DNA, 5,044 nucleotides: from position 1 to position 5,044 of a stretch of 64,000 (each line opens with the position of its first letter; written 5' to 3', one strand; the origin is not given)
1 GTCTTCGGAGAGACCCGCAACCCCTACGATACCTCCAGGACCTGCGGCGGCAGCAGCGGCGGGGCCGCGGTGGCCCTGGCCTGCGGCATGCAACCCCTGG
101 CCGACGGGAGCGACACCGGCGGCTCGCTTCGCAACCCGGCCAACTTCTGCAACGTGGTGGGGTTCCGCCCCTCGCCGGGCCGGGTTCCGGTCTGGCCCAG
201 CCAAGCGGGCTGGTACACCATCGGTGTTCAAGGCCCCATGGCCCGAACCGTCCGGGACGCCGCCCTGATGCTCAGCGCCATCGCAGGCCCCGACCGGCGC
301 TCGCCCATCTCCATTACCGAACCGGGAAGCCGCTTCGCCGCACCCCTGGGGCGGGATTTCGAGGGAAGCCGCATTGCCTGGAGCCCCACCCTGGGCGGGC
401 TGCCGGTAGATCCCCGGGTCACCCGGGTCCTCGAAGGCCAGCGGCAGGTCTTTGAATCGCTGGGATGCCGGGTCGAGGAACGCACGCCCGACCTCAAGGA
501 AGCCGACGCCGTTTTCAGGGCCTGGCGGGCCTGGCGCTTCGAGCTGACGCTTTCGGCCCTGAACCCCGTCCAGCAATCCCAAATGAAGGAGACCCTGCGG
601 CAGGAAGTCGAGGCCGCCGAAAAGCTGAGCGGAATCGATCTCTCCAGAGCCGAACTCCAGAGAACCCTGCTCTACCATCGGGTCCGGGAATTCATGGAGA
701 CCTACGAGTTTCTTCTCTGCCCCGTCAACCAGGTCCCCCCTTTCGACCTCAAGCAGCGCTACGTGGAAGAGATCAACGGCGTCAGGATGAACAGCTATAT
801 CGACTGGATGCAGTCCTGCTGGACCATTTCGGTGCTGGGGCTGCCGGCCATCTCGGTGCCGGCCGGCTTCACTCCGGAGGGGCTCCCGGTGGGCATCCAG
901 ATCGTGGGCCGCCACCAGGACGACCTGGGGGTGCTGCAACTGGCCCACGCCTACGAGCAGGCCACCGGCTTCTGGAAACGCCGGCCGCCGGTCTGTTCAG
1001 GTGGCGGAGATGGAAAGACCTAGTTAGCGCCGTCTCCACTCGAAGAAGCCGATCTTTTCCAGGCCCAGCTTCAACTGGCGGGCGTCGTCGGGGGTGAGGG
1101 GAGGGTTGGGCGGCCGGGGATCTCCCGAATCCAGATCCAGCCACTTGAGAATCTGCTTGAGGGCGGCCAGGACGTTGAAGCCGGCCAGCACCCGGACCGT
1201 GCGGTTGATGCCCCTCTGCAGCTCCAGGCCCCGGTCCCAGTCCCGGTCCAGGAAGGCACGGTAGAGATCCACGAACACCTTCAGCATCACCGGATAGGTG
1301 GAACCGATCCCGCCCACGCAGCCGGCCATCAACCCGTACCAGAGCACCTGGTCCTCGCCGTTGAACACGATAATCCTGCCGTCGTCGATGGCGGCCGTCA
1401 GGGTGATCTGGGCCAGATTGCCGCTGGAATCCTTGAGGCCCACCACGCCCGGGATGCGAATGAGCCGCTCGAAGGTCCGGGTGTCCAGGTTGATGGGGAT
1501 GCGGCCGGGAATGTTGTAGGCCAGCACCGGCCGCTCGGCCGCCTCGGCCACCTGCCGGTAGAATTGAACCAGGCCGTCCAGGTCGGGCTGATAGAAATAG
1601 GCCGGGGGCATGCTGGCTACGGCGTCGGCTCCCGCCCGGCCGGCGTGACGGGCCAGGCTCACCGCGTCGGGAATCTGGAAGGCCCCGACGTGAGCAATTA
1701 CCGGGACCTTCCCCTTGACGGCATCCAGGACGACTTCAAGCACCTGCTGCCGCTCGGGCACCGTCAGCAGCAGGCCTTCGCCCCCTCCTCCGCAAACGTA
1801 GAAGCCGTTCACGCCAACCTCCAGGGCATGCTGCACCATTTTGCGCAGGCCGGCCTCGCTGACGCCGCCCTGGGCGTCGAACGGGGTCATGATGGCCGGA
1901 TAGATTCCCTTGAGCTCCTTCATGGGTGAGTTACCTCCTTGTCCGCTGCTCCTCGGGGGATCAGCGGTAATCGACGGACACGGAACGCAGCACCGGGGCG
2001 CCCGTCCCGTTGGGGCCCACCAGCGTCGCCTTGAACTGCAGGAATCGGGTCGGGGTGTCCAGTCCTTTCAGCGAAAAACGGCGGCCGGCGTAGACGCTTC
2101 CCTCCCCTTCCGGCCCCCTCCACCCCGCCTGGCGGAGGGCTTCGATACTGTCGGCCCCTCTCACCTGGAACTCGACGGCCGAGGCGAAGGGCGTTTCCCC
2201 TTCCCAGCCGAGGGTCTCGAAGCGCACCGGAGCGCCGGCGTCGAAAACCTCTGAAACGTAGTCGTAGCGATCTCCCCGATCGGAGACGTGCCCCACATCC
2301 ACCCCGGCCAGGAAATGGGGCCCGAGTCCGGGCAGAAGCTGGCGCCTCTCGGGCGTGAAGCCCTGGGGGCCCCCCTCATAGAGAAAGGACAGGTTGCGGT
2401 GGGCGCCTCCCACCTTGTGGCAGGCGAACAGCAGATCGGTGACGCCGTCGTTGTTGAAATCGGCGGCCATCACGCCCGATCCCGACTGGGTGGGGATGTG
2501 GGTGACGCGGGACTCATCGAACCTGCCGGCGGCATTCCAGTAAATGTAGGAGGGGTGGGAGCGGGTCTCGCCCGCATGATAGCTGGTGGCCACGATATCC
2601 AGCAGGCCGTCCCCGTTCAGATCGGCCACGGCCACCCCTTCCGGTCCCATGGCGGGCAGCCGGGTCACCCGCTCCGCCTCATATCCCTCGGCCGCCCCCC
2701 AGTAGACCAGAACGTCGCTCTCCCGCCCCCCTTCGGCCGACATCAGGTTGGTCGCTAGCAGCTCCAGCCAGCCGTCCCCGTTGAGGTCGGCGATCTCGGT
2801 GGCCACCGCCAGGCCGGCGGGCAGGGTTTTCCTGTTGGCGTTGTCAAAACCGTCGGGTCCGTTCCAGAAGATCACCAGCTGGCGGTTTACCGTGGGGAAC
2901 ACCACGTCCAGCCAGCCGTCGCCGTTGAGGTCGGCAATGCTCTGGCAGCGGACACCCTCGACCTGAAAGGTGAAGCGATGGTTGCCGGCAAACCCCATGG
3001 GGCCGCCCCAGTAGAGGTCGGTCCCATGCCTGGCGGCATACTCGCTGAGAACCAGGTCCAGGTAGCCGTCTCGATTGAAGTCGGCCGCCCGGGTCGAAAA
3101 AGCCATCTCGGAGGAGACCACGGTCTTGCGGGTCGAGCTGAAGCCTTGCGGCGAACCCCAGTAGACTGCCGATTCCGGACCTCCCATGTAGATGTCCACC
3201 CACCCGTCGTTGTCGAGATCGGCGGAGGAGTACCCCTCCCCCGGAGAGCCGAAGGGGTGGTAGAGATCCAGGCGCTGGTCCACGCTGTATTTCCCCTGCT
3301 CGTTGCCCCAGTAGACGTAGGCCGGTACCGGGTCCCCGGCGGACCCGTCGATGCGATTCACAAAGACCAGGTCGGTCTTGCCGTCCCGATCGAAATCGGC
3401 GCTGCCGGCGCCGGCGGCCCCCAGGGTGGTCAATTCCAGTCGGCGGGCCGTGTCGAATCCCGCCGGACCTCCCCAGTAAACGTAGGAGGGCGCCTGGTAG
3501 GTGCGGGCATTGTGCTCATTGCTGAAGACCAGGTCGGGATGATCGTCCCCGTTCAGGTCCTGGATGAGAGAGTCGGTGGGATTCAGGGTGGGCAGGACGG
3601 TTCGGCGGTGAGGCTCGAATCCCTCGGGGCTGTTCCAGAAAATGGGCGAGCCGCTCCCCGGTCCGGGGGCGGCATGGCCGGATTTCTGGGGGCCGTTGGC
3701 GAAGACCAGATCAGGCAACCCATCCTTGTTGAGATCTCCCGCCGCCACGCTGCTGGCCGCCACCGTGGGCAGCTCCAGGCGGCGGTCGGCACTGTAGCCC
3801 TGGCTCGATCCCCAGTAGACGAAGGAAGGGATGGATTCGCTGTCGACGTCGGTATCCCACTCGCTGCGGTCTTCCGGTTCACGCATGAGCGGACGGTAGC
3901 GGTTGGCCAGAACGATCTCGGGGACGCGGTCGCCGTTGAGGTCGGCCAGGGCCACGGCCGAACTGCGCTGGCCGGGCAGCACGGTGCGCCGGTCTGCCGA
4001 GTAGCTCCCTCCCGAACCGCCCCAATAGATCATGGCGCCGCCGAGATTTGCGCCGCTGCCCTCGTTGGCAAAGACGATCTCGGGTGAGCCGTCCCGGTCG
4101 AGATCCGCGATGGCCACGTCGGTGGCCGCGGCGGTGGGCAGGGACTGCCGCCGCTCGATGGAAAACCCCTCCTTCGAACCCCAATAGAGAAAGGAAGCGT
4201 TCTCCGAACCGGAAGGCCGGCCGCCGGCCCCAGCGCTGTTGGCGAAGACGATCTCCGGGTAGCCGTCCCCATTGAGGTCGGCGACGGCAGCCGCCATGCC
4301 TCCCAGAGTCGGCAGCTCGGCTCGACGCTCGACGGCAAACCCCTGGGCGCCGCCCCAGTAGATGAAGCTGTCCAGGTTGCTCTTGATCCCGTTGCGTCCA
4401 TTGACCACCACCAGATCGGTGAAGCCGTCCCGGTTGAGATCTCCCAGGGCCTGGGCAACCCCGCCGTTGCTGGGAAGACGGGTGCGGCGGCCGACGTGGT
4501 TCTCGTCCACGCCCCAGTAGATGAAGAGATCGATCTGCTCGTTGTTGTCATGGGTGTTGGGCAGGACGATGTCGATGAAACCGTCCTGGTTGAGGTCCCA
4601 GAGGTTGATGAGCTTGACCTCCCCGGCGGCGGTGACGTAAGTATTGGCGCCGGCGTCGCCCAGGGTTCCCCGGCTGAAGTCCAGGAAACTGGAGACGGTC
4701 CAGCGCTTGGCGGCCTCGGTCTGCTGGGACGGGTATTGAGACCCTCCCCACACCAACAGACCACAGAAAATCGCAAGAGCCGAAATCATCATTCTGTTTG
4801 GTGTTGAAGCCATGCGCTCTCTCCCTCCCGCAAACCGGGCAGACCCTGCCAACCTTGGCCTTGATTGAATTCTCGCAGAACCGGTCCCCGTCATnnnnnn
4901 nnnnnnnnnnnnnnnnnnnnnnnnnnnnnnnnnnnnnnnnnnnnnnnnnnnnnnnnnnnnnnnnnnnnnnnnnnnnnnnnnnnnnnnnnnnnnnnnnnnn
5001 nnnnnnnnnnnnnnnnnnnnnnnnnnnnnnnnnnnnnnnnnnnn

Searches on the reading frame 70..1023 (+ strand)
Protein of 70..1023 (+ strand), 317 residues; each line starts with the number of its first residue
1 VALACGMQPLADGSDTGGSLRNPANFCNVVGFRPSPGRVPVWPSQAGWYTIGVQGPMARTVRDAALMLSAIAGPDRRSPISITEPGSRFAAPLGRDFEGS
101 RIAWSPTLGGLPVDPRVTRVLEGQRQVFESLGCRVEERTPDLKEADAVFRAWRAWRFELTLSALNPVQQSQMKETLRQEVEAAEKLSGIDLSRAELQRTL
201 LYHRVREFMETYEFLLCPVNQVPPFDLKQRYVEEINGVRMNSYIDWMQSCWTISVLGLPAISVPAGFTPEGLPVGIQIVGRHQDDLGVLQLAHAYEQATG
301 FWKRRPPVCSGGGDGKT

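Call 20: search_protein_families(library=pfam, proteins=[window:70-1023:+], max_evalue=0.001)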
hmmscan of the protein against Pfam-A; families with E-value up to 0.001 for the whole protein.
window:70-1023:+ (317 aa): 1 family
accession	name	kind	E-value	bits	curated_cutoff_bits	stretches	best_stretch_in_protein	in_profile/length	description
PF01425.27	Amidase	-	1.8e-51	176.1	27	1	2-288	137-444/445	Amidase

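Call 39: search_protein_families(library=ncbifam, proteins=[window:70-1023:+], max_evalue=0.00001)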
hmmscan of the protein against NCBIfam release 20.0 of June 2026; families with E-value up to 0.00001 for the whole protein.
window:70-1023:+ (317 aa): 26 families (the best 25 are shown)
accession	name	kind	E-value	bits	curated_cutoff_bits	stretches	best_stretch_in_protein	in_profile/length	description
NF005686.0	PRK07486.1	subfamily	1.2e-87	294.7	465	1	2-310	170-484/486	amidase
NF004815.0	PRK06169.1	equivalog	3.9e-67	226.8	506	1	2-307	166-467/471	amidase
NF005450.0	PRK07042.1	equivalog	6.8e-52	176.5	458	1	2-306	162-459/464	amidase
NF005687.0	PRK07487.1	subfamily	2.6e-44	151.8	428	1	2-302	163-459/468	amidase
NF004717.0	PRK06061.1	equivalog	2.7e-39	135.2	498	1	2-308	170-476/483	amidase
NF004816.0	PRK06170.1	equivalog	6.7e-39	133.9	503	1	2-303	166-486/493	amidase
TIGR00132.1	gatA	equivalog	1.5e-35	122.8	481.1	2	2-148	148-295/466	Asp-tRNA(Asn)/Glu-tRNA(Gln) amidotransferase subunit GatA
NF009119.0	PRK12470.1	equivalog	3.2e-35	122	498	1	2-309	162-462/462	amidase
NF005565.0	PRK07235.1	subfamily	5.8e-29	101.1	545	2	3-138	179-316/506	amidase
NF006631.0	PRK09201.1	equivalog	9.6e-27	93.8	461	1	2-298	163-454/466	AtzE family amidohydrolase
NF005688.0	PRK07488.1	equivalog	3.6e-25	88.8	532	2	2-80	165-243/474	indoleacetamide hydrolase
TIGR02715.1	amido_AtzE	subfamily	4.6e-25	88.5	425.75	1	2-297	156-446/452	AtzE family amidohydrolase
NF006006.0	PRK08137.1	equivalog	5.8e-23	81.5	534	2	2-135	197-331/529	amidase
TIGR02713.1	allophanate_hyd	equivalog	8.1e-23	80.7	511.05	1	2-299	121-413/563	allophanate hydrolase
NF006043.0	PRK08186.1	subfamily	2.3e-22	79.2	487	1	2-300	158-449/600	allophanate hydrolase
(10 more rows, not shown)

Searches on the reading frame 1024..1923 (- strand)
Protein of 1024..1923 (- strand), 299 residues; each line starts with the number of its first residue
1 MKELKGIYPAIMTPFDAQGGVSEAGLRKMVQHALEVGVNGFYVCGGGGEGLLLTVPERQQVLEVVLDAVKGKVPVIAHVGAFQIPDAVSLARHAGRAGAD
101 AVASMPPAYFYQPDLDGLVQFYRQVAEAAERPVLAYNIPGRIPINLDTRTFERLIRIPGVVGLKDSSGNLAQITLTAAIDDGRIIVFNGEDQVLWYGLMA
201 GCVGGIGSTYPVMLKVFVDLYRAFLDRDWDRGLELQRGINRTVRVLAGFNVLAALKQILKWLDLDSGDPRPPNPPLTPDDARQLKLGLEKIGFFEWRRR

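Call 20: search_protein_families(library=pfam, proteins=[window:1024-1923:-], max_evalue=0.001)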
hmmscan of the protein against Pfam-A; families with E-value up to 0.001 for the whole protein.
window:1024-1923:- (299 aa): 1 family
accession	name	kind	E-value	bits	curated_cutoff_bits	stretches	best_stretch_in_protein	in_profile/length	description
PF00701.28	DHDPS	-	8.8e-62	208.9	22.1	1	4-286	2-284/289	Dihydrodipicolinate synthetase family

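Call 39: search_protein_families(library=ncbifam, proteins=[window:1024-1923:-], max_evalue=0.00001)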
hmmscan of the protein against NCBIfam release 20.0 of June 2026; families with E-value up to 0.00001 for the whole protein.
window:1024-1923:- (299 aa): 7 families
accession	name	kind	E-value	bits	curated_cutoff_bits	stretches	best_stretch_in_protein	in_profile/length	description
NF003164.0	PRK04147.1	equivalog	1.5e-61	208.2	281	1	1-285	1-284/294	N-acetylneuraminate lyase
TIGR00683.1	nanA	equivalog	2.3e-50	171.6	382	1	4-280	1-274/293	N-acetylneuraminate lyase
TIGR00674.1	dapA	equivalog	1.3e-49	168.6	206.15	1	7-285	2-280/286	4-hydroxy-tetrahydrodipicolinate synthase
TIGR02313.1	HpaI-NOT-DapA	exception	7.2e-41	139.9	396.7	1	4-293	1-291/294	2,4-dihydroxyhept-2-ene-1,7-dioic acid aldolase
NF040954.1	Arch_KDGaldase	equivalog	3.9e-38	131.4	390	1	10-291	6-281/288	bifunctional 2-dehydro-3-deoxy-phosphogluconate/2-dehydro-3-deoxy-6-phosphogalactonate aldolase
NF002958.0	PRK03620.1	subfamily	5.2e-33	114.2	278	1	12-189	19-191/307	5-dehydro-4-deoxyglucarate dehydratase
TIGR03249.1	KdgD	equivalog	6.3e-28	97.7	373.95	1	5-188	10-189/299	5-dehydro-4-deoxyglucarate dehydratase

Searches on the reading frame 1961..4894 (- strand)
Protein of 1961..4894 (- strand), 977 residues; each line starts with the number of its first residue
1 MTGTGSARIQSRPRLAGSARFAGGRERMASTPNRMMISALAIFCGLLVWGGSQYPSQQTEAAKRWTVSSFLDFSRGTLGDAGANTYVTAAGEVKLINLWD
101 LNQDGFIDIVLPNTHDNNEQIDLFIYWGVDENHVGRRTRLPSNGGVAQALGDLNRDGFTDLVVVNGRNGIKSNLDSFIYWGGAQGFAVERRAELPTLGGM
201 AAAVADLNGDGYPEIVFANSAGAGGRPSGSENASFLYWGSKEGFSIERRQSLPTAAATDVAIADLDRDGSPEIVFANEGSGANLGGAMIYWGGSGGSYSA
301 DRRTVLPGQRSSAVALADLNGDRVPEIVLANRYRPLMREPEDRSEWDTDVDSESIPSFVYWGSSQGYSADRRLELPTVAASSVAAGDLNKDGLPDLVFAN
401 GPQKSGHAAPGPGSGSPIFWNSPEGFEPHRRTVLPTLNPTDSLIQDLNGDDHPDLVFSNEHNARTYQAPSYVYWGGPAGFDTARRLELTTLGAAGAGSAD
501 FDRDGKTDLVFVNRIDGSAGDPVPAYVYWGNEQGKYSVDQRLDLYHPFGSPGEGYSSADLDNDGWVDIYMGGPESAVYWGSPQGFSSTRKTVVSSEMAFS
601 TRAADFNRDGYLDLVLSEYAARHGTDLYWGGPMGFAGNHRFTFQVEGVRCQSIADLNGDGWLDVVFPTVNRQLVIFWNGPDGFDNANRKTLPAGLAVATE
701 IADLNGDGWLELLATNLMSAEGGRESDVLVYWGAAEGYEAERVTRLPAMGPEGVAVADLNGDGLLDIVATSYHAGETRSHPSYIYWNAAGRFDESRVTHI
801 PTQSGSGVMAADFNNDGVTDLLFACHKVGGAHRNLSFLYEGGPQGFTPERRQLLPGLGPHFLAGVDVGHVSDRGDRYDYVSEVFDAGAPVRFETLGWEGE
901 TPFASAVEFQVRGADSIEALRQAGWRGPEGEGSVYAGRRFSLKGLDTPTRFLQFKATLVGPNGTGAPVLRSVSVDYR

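Call 20: search_protein_families(library=pfam, proteins=[window:1961-4894:-], max_evalue=0.001)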
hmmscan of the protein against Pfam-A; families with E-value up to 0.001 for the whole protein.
window:1961-4894:- (977 aa): 4 families
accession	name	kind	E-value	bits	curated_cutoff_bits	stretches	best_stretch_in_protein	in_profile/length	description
PF13517.12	FG-GAP_3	-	5e-71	235.6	26.9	10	655-713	1-60/61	FG-GAP-like repeat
PF01839.29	FG-GAP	-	1.4e-47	159.3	22.1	3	753-784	4-36/37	FG-GAP repeat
PF16743.10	PliI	-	1.2e-06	28.7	27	0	202-224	62-85/123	Periplasmic lysozyme inhibitor of I-type lysozyme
PF12256.14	TcdB_toxin_midN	-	1.5e-06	28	24.8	0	754-775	30-51/181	Insecticide toxin TcdB middle/N-terminal region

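Call 39: search_protein_families(library=ncbifam, proteins=[window:1961-4894:-], max_evalue=0.00001)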
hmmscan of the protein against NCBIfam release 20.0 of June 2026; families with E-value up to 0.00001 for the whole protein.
window:1961-4894:- (977 aa): 1 family
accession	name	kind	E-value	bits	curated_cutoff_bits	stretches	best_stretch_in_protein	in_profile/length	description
NF047539.1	XAC2610_fam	domain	4.1e-31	107.3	35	0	755-795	2-43/89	XAC2610-related protein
